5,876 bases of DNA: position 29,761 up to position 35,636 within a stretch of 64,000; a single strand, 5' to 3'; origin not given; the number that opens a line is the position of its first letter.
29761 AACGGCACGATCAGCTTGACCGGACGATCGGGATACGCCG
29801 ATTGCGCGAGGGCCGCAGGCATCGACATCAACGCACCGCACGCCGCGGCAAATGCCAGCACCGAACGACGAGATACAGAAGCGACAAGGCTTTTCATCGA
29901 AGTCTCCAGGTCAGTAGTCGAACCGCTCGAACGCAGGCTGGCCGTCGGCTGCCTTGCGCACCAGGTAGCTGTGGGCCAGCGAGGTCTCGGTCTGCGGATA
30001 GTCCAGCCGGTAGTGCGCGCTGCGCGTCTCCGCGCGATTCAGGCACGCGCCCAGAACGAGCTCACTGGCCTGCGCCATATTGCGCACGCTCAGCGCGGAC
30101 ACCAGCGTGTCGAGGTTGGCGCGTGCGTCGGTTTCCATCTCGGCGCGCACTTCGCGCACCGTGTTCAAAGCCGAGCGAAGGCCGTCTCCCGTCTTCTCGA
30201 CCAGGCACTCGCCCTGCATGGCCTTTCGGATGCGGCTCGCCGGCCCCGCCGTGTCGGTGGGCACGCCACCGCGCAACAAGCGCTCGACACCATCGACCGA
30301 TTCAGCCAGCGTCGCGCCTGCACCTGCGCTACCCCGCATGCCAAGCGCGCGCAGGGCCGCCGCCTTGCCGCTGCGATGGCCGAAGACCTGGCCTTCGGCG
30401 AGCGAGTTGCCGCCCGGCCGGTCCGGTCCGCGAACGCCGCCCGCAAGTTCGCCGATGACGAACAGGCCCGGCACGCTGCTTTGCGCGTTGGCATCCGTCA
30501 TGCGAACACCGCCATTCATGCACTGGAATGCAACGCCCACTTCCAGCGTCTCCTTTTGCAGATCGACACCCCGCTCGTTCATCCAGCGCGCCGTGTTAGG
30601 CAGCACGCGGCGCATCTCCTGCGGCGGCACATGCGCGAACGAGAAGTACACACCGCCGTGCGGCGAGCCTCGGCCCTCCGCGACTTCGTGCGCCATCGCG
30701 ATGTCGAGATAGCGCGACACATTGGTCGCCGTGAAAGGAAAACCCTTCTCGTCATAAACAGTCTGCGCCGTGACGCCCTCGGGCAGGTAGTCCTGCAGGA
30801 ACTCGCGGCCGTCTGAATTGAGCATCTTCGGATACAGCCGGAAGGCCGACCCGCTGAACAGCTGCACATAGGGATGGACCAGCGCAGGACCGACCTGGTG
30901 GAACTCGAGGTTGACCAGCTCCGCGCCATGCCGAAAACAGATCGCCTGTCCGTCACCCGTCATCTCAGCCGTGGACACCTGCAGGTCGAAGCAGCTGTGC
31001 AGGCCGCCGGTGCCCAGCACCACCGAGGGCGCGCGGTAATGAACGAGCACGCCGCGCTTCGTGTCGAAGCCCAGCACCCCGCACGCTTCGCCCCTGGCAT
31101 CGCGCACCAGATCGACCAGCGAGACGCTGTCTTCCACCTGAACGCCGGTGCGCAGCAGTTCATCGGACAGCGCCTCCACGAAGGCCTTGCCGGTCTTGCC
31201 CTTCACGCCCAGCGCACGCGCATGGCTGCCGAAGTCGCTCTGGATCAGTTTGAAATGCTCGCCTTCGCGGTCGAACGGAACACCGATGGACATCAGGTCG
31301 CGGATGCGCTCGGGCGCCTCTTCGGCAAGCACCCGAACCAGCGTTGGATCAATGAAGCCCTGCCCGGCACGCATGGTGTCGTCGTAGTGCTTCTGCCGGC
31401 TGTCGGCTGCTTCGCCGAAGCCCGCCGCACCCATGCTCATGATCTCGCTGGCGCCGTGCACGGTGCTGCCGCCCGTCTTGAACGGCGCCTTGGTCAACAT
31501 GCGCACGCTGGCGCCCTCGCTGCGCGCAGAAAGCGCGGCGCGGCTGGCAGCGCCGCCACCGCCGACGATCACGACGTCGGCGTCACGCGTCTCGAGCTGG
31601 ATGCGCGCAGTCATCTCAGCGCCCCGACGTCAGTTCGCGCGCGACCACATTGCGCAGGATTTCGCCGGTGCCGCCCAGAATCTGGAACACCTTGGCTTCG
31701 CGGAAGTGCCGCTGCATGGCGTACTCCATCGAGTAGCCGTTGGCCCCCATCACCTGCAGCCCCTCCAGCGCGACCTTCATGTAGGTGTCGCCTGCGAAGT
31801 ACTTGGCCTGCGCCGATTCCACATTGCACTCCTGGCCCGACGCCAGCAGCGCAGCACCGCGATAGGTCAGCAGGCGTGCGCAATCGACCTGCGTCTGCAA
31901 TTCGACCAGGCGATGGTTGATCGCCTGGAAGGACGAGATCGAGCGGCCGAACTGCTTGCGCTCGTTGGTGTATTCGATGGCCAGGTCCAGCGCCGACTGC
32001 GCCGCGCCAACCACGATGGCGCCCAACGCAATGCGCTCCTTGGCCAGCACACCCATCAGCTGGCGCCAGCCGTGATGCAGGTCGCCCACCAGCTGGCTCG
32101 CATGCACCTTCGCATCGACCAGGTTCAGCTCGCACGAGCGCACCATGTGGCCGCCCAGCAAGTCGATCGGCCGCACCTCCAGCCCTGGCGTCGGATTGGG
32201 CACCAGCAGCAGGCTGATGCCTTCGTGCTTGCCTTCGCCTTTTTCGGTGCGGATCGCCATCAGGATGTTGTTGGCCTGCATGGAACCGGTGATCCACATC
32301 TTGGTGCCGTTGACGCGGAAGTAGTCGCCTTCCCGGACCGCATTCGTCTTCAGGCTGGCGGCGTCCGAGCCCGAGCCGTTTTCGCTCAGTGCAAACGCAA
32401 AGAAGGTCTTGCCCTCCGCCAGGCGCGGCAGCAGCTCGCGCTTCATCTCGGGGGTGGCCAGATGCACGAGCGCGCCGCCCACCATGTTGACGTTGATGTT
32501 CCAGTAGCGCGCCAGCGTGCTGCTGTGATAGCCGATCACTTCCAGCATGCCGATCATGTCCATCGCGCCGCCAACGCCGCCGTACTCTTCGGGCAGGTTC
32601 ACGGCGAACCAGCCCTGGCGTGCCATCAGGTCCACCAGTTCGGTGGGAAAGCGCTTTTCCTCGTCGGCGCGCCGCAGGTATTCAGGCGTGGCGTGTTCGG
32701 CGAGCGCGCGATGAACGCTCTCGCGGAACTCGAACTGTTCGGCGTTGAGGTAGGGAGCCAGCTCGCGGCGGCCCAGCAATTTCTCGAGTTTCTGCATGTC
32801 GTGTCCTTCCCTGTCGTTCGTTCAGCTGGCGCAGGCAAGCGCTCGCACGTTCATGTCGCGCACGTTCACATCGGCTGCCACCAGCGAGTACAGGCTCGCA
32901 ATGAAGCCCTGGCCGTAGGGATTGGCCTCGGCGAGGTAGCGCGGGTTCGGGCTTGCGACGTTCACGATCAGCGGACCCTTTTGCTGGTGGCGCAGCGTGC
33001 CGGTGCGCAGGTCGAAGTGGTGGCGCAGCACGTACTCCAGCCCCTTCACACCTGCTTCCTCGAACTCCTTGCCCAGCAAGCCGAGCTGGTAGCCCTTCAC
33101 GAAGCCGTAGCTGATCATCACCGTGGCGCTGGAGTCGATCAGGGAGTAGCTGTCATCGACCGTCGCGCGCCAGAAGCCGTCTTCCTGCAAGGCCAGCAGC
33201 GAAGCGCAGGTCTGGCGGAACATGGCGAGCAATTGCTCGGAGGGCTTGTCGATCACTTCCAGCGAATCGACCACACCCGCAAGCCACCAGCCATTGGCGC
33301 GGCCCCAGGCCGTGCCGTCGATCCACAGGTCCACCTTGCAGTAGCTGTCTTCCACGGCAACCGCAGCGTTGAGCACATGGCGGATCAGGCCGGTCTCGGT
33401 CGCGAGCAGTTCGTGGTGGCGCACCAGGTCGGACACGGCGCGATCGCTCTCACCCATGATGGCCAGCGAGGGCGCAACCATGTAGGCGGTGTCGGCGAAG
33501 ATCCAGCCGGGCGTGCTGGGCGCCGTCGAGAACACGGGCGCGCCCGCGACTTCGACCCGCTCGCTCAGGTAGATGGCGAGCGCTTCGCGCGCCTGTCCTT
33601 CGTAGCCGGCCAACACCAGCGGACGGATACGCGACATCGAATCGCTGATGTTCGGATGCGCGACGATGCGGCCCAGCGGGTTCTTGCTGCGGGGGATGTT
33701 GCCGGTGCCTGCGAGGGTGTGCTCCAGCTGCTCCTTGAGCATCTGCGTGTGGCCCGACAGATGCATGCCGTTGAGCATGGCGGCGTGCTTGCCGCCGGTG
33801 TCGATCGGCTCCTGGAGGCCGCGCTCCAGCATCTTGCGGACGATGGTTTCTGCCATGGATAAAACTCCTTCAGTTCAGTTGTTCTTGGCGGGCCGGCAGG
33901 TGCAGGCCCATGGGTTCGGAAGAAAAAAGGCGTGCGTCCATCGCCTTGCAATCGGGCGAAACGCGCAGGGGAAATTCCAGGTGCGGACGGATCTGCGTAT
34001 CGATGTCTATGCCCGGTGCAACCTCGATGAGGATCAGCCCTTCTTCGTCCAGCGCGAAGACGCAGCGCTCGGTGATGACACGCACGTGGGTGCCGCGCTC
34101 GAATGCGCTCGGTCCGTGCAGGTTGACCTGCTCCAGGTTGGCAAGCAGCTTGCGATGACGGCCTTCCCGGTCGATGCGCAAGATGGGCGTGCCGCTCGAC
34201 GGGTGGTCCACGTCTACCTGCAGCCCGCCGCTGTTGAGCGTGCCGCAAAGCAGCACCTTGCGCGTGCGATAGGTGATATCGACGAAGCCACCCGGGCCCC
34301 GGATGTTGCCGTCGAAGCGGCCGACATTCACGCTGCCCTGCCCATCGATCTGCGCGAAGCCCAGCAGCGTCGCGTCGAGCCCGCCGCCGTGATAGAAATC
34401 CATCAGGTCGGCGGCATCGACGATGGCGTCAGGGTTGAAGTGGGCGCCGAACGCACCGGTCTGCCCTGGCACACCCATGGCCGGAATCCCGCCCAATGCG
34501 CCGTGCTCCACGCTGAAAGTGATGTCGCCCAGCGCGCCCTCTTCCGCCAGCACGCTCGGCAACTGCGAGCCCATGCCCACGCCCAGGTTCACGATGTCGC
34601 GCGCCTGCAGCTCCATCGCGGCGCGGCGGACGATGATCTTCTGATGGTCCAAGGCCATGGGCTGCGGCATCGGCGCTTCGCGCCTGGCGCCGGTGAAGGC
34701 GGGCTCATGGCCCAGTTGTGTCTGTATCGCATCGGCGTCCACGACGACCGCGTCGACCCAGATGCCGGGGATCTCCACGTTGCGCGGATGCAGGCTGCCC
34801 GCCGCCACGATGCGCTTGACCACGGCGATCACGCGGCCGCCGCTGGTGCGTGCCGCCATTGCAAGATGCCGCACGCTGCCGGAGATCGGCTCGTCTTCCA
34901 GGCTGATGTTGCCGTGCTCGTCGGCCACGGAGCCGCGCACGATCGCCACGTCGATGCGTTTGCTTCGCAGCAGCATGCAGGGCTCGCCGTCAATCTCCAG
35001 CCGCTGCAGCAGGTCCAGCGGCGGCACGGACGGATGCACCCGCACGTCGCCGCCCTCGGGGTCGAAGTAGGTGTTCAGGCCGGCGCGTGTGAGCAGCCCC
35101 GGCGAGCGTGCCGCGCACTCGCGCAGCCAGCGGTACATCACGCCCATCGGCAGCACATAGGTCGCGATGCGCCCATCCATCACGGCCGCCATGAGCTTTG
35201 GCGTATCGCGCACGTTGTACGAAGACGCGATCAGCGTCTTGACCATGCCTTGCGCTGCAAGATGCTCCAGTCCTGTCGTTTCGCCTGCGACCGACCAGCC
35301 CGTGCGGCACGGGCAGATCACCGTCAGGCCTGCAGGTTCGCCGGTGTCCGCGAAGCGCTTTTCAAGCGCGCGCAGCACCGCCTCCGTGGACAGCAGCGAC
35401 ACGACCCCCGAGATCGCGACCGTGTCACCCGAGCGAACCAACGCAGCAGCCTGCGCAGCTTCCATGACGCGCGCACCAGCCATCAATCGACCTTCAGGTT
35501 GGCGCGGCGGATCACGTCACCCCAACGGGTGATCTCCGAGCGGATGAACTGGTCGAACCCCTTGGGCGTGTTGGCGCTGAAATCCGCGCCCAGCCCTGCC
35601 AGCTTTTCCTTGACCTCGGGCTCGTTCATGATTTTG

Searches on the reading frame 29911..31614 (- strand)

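Call 63: search_protein_families(library=pfam, proteins=[window:29911-31614:-], max_evalue=0.00001)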
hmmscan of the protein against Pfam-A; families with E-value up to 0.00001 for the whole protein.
window:29911-31614:- (567 aa): 3 families
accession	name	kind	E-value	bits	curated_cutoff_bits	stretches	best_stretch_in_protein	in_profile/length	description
PF00890.30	FAD_binding_2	-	1.3e-40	140.3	20.4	1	13-405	1-414/414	FAD binding domain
PF02910.25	Succ_DH_flav_C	-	5.6e-13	49.4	20.8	1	461-560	3-109/130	Fumarate reductase flavoprotein C-term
PF07992.20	Pyr_redox_2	-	6.2e-06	26.3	26.1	0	13-74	2-57/291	Pyridine nucleotide-disulphide oxidoreductase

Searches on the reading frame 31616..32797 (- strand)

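Call 63: search_protein_families(library=pfam, proteins=[window:31616-32797:-], max_evalue=0.00001)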
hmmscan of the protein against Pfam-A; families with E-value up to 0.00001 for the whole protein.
window:31616-32797:- (393 aa): 4 families
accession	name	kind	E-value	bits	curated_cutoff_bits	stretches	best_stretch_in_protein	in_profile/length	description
PF00441.29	Acyl-CoA_dh_1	-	2.5e-42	145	22.4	1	242-389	2-149/150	Acyl-CoA dehydrogenase, C-terminal domain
PF02771.21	Acyl-CoA_dh_N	-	5.2e-21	75.6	22.9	1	19-130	2-113/113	Acyl-CoA dehydrogenase, N-terminal domain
PF02770.24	Acyl-CoA_dh_M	-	1.4e-20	73.7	33.3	1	134-226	1-94/97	Acyl-CoA dehydrogenase, middle domain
PF08028.16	Acyl-CoA_dh_2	-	2.1e-20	73.8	22.7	1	257-373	2-128/134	Acyl-CoA dehydrogenase, C-terminal domain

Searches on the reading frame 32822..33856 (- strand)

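Call 63: search_protein_families(library=pfam, proteins=[window:32822-33856:-], max_evalue=0.00001)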
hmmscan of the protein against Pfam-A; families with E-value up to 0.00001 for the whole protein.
window:32822-33856:- (344 aa): 1 family
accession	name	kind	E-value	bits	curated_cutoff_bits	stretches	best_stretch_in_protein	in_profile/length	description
PF07470.19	Glyco_hydro_88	-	6.8e-20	71.8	26.6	1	108-280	117-301/352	Glycosyl Hydrolase Family 88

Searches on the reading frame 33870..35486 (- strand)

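Call 63: search_protein_families(library=pfam, proteins=[window:33870-35486:-], max_evalue=0.00001)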
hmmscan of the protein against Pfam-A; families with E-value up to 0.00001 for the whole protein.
window:33870-35486:- (538 aa): 1 family
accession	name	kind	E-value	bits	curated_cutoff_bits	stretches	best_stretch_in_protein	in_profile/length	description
PF01144.29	CoA_trans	-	1e-26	94.1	23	1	8-249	2-216/217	Coenzyme A transferase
